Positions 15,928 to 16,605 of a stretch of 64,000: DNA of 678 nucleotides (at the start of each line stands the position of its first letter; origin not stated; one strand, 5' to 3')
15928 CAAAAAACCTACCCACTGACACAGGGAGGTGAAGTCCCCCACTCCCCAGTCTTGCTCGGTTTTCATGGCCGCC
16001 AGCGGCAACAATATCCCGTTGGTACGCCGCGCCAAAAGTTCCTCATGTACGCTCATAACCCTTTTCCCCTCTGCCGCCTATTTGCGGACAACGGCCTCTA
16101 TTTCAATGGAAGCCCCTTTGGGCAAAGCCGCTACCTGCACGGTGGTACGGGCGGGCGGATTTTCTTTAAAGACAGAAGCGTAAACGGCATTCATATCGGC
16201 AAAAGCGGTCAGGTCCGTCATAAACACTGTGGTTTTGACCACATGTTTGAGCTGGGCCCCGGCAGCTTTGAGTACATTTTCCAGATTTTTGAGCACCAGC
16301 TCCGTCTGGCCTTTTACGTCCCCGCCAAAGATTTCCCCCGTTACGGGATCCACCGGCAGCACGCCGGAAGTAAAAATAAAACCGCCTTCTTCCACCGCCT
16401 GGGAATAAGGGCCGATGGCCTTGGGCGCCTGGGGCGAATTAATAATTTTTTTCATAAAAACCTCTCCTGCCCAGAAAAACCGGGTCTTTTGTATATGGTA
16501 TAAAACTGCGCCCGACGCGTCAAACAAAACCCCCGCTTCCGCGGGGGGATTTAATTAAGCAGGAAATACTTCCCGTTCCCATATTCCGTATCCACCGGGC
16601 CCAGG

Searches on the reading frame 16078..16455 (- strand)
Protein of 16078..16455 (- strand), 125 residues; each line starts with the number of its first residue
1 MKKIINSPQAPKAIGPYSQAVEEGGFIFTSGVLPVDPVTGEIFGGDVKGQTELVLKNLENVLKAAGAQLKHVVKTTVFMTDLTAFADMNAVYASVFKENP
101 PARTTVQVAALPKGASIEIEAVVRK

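Call 24: find_encoding_contigs(protein=window:16078-16455:-, flank=2500, max_places=10)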
Protein window:16078-16455:- (125 aa): 22 contigs read that carry it; 10 places shown.
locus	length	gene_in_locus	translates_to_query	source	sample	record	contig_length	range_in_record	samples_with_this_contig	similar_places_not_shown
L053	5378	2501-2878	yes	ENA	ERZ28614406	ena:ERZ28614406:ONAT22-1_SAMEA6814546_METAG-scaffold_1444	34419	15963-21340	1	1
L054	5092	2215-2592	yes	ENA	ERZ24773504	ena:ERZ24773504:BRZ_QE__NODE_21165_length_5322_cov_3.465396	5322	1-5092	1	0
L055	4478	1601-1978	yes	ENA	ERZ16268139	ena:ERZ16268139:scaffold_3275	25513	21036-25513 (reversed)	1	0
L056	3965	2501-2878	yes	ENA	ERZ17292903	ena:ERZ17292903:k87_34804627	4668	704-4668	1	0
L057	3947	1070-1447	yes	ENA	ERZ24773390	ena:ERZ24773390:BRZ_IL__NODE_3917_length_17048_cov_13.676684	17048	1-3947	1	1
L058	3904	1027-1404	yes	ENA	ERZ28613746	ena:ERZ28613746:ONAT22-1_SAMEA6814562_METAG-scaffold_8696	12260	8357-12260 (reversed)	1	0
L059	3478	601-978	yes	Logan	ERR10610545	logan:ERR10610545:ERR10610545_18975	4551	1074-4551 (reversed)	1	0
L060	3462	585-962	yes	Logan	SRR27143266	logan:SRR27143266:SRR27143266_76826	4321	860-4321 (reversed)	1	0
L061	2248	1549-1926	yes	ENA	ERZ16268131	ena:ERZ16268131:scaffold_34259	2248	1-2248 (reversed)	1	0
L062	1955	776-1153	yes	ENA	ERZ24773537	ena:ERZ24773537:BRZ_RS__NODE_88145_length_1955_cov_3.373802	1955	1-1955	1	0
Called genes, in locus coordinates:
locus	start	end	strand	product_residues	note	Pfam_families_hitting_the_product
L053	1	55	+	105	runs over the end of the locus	PF01250:Ribosomal_S6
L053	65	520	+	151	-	PF00436:SSB, PF01336:tRNA_anti-codon (weak)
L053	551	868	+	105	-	PF01084:Ribosomal_S18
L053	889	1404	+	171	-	PF01281:Ribosomal_L9_N, PF03948:Ribosomal_L9_C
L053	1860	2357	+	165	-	PF07963:N_methyl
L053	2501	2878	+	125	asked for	PF01042:Ribonuc_L-PSP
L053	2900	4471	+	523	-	PF02446:Glyco_hydro_77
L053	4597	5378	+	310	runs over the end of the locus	PF00483:NTP_transferase, PF12804:NTP_transf_3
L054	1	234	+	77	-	?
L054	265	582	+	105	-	PF01084:Ribosomal_S18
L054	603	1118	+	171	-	PF01281:Ribosomal_L9_N, PF03948:Ribosomal_L9_C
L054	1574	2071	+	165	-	PF07963:N_methyl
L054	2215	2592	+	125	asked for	PF01042:Ribonuc_L-PSP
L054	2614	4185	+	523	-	PF02446:Glyco_hydro_77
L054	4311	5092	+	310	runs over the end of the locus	PF00483:NTP_transferase, PF12804:NTP_transf_3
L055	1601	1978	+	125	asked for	PF01042:Ribonuc_L-PSP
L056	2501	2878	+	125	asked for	PF01042:Ribonuc_L-PSP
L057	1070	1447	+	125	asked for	PF01042:Ribonuc_L-PSP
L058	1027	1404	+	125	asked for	PF01042:Ribonuc_L-PSP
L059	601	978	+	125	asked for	PF01042:Ribonuc_L-PSP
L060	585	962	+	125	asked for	PF01042:Ribonuc_L-PSP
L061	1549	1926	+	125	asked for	PF01042:Ribonuc_L-PSP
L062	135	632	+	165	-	PF07963:N_methyl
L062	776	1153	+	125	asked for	PF01042:Ribonuc_L-PSP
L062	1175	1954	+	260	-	?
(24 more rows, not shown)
